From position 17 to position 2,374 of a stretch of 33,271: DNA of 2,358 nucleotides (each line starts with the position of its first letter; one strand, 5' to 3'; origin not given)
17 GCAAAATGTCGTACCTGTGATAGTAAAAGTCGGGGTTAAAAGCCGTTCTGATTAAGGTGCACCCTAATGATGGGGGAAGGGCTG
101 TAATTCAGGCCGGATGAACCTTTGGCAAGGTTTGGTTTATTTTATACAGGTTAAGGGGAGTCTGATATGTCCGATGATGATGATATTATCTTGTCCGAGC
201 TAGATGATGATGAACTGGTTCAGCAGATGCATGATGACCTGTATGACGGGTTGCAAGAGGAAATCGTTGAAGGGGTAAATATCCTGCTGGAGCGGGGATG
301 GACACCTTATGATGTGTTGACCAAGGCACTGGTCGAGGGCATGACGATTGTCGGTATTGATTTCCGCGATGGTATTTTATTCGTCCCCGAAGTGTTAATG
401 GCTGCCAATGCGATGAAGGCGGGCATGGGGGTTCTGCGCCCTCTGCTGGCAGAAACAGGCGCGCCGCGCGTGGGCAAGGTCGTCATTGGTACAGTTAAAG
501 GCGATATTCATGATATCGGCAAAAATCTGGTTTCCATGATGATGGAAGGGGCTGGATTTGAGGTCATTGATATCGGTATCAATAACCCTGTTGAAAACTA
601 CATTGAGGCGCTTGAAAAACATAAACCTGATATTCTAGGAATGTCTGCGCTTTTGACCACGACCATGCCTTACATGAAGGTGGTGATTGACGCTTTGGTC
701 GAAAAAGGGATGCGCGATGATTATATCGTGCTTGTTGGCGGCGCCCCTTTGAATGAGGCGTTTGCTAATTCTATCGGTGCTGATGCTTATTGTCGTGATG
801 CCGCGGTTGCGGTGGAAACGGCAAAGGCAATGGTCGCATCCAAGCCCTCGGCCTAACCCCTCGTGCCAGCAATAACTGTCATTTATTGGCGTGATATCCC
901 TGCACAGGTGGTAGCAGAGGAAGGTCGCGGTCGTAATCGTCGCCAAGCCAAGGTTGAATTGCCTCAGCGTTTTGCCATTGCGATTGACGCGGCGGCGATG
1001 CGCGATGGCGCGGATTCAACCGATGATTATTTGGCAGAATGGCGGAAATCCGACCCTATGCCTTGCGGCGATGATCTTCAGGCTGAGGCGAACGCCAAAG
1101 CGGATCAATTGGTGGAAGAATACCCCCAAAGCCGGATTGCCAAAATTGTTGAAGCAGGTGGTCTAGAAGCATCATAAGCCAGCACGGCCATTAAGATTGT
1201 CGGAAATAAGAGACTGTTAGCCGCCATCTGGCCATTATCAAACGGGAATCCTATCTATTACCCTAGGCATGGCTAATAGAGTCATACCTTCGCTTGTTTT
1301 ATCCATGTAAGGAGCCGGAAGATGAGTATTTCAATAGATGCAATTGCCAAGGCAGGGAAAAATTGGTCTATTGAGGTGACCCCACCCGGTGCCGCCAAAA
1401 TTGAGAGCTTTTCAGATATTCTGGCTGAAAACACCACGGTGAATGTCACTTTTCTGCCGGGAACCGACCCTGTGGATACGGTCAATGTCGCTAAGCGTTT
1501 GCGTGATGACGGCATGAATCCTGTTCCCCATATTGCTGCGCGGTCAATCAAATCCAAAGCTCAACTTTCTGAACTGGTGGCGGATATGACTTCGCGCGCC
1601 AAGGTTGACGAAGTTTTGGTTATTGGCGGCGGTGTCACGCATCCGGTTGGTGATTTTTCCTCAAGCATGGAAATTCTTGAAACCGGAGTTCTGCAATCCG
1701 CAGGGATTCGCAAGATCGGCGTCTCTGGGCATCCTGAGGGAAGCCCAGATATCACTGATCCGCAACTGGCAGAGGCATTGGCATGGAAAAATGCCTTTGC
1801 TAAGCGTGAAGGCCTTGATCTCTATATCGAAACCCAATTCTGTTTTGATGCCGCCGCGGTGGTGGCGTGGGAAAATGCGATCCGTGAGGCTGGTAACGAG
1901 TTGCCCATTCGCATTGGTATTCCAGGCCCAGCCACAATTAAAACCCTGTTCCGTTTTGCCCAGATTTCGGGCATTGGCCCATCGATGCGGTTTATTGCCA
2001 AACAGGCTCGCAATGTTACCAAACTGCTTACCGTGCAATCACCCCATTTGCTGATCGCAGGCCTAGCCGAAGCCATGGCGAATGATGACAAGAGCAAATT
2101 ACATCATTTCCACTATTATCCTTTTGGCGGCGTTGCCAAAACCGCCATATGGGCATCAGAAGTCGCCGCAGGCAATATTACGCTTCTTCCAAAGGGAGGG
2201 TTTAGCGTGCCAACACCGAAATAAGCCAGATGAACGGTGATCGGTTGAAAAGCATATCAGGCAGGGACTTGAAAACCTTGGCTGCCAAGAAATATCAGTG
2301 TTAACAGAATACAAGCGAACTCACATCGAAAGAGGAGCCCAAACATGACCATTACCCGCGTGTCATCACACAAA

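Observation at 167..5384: Complementary charged tails: acidic N-terminus on the corrinoid carrier versus Arg-rich termini on its docking partners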

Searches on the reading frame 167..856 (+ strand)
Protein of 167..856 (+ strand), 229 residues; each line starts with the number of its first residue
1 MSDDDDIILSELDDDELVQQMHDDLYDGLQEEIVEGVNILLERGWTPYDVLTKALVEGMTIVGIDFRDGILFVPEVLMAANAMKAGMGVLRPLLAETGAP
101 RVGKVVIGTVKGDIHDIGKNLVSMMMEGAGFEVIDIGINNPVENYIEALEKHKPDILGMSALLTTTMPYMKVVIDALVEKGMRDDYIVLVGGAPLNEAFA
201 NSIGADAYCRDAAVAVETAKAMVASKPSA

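Call 5: search_protein_families(library=pfam, proteins=[window:167-856:+])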
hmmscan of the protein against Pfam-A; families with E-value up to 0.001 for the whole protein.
window:167-856:+ (229 aa): 2 families
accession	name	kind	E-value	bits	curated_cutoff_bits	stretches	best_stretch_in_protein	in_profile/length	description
PF02310.24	B12-binding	-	2.9e-28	98.5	32.1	1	103-213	1-114/121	B12 binding domain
PF02607.22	B12-binding_2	-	7.5e-17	61.7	23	1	18-90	2-73/74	B12 binding domain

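Call 6: search_protein_families(library=ncbifam, proteins=[window:167-856:+])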
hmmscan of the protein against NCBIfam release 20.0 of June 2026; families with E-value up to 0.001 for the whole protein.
window:167-856:+ (229 aa): 16 families
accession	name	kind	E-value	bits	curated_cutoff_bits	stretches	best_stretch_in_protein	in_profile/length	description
NF047996.1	corrin_MtgC_2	exception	2.3e-61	207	370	1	16-223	3-210/212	glycine betaine-specific corrinoid protein MtgC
NF041607.1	dimeth_corrin_MtbC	equivalog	2.5e-57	193.7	350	1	30-222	10-202/203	dimethylamine corrinoid protein MtbC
TIGR02370.1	pyl_corrinoid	subfamily_domain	5.5e-57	192.3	215.3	1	25-213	6-195/197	methyltransferase cognate corrinoid protein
NF047995.1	corrinoid_MtgC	exception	3.2e-54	183.6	310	1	16-224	3-214/215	glycine betaine-specific corrinoid protein MtgC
TIGR02082.1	metH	equivalog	2.3e-43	148.1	1010.85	1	7-216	636-851/1182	methionine synthase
NF040655.1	MtaC_Meth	equivalog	3.1e-43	147.6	420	1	12-225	30-240/253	methanol--corrinoid protein MtaC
NF040669.1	MtaC2_Meth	equivalog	2.7e-36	125.3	450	1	4-225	29-248/267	methanol--corrinoid protein MtaC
NF007024.0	PRK09490.1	equivalog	1.6e-33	115.6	1497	1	18-222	662-868/1234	methionine synthase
NF002612.0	PRK02261.1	equivalog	1.7e-12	47.1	110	1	104-192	5-92/148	methylaspartate mutase subunit S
TIGR01501.1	MthylAspMutase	equivalog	5.2e-10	39.2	135.8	1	105-192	4-90/134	methylaspartate mutase subunit S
NF040743.1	ornith_mutase_E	equivalog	4.4e-08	31.6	800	1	104-224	597-724/730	D-ornithine 4,5-aminomutase subunit OraE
TIGR00640.1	acid_CoA_mut_C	subfamily_domain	4.9e-08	33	57.45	1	104-193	4-92/132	methylmalonyl-CoA mutase C-terminal domain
NF052513.1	TransRegCarH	equivalog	3.5e-07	29.8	400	1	24-206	86-262/274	HTH-type transcriptional repressor CarH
NF052385.1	Lys_5_6_beta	equivalog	3.3e-05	23.7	280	1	130-222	138-233/241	lysine 5,6-aminomutase subunit beta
NF006944.0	PRK09426.1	equivalog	4.1e-05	21.7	876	1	101-220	588-708/721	methylmalonyl-CoA mutase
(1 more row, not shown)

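Call 8: find_homologous_proteins(query=window:167-856:+, max_evalue=1e-20)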
Query window:167-856:+ (229 aa): 8000 proteins with E <= 1e-20 among 8000 candidates; the best 120 are listed.
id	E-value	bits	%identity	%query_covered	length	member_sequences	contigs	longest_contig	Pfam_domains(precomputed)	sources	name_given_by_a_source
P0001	3.1e-142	490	100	100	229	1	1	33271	PF02607.23,PF02310.25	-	-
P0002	9.6e-136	468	95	100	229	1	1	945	PF02607.23,PF02310.25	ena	-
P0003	3.1e-134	464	94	100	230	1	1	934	PF02607.23,PF02310.25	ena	-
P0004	1.8e-133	461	93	100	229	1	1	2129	PF02607.23,PF02310.25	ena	-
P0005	6.8e-133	459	90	100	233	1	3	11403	PF02607.23,PF02310.25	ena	-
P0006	1.2e-132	458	90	100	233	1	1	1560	PF02607.23,PF02310.25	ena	-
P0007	2.7e-132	457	90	100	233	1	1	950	PF02607.23,PF02310.25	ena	-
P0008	2.3e-131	454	92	100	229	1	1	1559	PF02607.23,PF02310.25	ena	-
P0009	3.0e-131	454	92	100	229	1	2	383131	PF02607.23,PF02310.25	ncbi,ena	-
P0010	4.6e-131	453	92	100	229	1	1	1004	PF02607.23,PF02310.25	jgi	-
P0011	5.9e-131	453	89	100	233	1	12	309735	PF02607.23,PF02310.25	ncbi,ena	ncbi:MAG: corrinoid protein [Candidatus Puniceispirillaceae bacterium]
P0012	6.2e-131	453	92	99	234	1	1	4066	PF02607.23,PF02310.25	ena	-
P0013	1.0e-130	452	91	100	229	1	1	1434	PF02607.23,PF02310.25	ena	-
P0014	1.4e-130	452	92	100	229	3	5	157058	PF02607.23,PF02310.25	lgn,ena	-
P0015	1.4e-130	452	91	100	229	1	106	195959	PF02607.23,PF02310.25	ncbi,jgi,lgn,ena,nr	ncbi:MAG: B12-binding domain-containing protein [Proteobacteria bacterium]|jgi:corrinoid protein of 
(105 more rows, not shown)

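Call 16: search_solved_structures(query=window:167-856:+, show_alignments=4)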
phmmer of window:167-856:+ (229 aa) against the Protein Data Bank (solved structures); distinct sequences matched with E-value up to 0.001: 27.
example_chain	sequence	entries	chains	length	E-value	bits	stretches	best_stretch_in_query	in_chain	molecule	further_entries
1y80_A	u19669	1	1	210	3.7e-59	203.3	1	20-221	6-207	Predicted cobalamin binding protein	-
7xcn_M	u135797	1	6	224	2.3e-39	138.6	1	19-222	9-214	Trimethylamine methyltransferase corrinoid protein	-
4jgi_A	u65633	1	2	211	1e-37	133.3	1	20-219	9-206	Putative uncharacterized protein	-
2i2x_B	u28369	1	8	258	5.5e-35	124.3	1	14-225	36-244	Methyltransferase 1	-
3ezx_A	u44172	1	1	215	1e-31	113.6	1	19-219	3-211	Monomethylamine corrinoid protein 1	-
8ssd_A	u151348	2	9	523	4.5e-28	101.7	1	25-205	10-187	Methionine synthase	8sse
8ssc_A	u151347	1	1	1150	1e-27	100.5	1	25-205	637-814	Methionine synthase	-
9cbp_A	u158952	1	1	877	2.2e-27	99.5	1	25-205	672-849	Methionine synthase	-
1bmt_A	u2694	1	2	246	3.9e-27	98.6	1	20-200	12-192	METHIONINE SYNTHASE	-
9cbq_A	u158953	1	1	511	4.3e-27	98.5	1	25-205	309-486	Methionine synthase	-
9cbo_A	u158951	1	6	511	5.4e-27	98.2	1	25-205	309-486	Methionine synthase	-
3bul_A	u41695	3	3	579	5.5e-26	94.9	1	19-200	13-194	Methionine synthase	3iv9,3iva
8g3h_A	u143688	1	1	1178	8.2e-26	94.3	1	27-203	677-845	Methionine synthase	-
9cbr_A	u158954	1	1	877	1.4e-25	93.6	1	25-205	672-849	Methionine synthase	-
1k7y_A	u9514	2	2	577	9.7e-25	90.8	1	20-200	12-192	methionine synthase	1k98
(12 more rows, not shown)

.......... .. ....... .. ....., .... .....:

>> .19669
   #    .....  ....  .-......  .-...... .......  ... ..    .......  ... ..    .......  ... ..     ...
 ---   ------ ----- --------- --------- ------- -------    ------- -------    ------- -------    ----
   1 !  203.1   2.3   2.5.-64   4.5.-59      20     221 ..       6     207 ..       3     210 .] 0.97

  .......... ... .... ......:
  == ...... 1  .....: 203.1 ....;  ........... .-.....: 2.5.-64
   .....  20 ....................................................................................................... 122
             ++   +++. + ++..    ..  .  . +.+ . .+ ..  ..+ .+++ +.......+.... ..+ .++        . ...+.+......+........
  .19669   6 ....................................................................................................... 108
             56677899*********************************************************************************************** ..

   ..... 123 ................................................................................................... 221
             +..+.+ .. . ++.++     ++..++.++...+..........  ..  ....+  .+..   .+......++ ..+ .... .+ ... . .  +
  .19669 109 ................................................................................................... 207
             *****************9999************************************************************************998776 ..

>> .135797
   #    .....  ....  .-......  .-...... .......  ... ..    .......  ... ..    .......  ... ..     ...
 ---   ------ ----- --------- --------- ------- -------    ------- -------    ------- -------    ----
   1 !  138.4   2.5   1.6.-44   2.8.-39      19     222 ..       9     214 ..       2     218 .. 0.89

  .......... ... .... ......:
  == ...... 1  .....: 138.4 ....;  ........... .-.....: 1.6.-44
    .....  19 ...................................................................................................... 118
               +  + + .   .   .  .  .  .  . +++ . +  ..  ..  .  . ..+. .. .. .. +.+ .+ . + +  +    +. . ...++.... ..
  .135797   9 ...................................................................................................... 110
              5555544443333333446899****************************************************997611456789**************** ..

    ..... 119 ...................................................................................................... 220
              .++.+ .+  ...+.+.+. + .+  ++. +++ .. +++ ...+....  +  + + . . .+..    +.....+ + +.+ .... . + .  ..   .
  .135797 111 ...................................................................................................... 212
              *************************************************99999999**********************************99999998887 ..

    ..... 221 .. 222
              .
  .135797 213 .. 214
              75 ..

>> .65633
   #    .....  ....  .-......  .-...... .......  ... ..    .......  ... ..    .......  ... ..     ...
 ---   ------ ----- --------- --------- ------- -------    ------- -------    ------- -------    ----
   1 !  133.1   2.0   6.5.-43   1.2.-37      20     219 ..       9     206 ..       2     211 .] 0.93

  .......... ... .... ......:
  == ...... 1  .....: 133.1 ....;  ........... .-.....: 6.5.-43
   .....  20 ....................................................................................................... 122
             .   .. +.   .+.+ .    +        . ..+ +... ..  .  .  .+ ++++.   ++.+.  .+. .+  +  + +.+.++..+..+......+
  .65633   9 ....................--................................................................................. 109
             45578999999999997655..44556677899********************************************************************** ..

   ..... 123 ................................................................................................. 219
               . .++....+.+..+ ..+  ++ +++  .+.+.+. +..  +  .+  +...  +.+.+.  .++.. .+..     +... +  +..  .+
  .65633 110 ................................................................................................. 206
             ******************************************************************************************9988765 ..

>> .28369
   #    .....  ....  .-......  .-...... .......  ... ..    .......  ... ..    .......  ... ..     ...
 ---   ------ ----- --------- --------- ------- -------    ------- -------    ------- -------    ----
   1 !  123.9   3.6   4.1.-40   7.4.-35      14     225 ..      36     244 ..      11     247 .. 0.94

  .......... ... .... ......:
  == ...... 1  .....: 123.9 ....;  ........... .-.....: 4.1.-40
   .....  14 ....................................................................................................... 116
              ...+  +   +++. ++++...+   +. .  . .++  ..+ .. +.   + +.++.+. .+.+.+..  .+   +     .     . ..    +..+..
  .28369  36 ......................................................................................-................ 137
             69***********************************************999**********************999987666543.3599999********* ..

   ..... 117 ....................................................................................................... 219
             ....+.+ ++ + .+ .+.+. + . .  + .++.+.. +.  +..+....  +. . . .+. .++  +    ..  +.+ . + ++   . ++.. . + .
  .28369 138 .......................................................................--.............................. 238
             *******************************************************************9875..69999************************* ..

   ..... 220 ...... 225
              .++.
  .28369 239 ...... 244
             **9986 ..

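Call 61: predict_structure(alignment_id=A2)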
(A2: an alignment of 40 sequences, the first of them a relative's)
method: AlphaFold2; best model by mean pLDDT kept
length: 229 residues; sequences in the alignment: 40
mean_pLDDT: 54.3   pTM: 0.47
mean pLDDT of the five models: 54.3, 54.1, 51.5, 51.4, 47.4
residues with pLDDT >= 90: 6; 70-90: 45; 50-70: 72; < 50: 106
segments of 3 or more residues with pLDDT < 50: 1-4, 56-100, 157-159, 165-167, 183-229
pLDDT, mean of each block of 10 residues (from residue 1): 62 87 60 73 71 47 31 38 38 43 65 58 57 75 79 60 53 63 47 35 32 37 37
secondary structure, 60 per line:
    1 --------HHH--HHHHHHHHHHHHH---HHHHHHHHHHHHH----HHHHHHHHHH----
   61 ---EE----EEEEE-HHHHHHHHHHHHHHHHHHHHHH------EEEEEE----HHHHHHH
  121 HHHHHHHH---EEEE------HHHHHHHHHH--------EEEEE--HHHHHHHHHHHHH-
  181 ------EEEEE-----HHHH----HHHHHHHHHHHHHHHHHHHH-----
elements in order: H14-26 H30-42 H47-56 E70-74 H76-97 E104-109 H114-128 E132-135 H142-151 E160-164 H167-179 E187-191 H197-200 H205-224

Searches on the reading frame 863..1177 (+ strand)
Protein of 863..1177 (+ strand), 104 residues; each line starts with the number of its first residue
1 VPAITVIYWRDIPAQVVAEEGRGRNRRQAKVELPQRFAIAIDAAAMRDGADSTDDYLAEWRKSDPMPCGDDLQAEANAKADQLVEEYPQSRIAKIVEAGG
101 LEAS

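Call 5: search_protein_families(library=pfam, proteins=[window:863-1177:+])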
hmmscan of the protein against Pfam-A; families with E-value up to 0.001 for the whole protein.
window:863-1177:+ (104 aa): 1 family
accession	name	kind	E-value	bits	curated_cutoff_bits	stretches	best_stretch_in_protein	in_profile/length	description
PF13769.11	Virulence_fact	-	6.3e-23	81.4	25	1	8-96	2-81/81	Virulence factor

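Call 6: search_protein_families(library=ncbifam, proteins=[window:863-1177:+])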
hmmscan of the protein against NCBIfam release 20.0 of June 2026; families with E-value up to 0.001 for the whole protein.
window:863-1177:+ (104 aa): 0 families

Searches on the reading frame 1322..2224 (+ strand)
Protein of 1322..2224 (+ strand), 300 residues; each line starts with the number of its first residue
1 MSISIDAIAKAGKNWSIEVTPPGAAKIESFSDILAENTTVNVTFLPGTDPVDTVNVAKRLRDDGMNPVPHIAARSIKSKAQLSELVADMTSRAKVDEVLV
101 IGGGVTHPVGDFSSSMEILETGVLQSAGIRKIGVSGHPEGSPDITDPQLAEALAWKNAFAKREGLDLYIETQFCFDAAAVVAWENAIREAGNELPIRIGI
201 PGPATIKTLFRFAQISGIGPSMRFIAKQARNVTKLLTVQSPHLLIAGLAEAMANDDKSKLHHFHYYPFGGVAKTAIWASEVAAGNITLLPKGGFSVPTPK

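Call 5: search_protein_families(library=pfam, proteins=[window:1322-2224:+])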
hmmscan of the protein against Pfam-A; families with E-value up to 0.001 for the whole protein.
window:1322-2224:+ (300 aa): 1 family
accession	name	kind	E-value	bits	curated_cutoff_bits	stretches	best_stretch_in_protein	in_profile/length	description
PF02219.23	MTHFR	-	2.7e-06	27.4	24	1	8-218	6-225/287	Methylenetetrahydrofolate reductase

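Call 6: search_protein_families(library=ncbifam, proteins=[window:1322-2224:+])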
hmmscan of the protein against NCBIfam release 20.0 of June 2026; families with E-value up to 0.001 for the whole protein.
window:1322-2224:+ (300 aa): 2 families
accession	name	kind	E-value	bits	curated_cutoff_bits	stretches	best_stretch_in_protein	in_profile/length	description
TIGR00676.1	fadh2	equivalog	9.3e-07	28.5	293.7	1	40-216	32-211/275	methylenetetrahydrofolate reductase [NAD(P)H]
TIGR00677.1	fadh2_euk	equivalog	2e-06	27.4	310.05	1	131-218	131-214/281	methylenetetrahydrofolate reductase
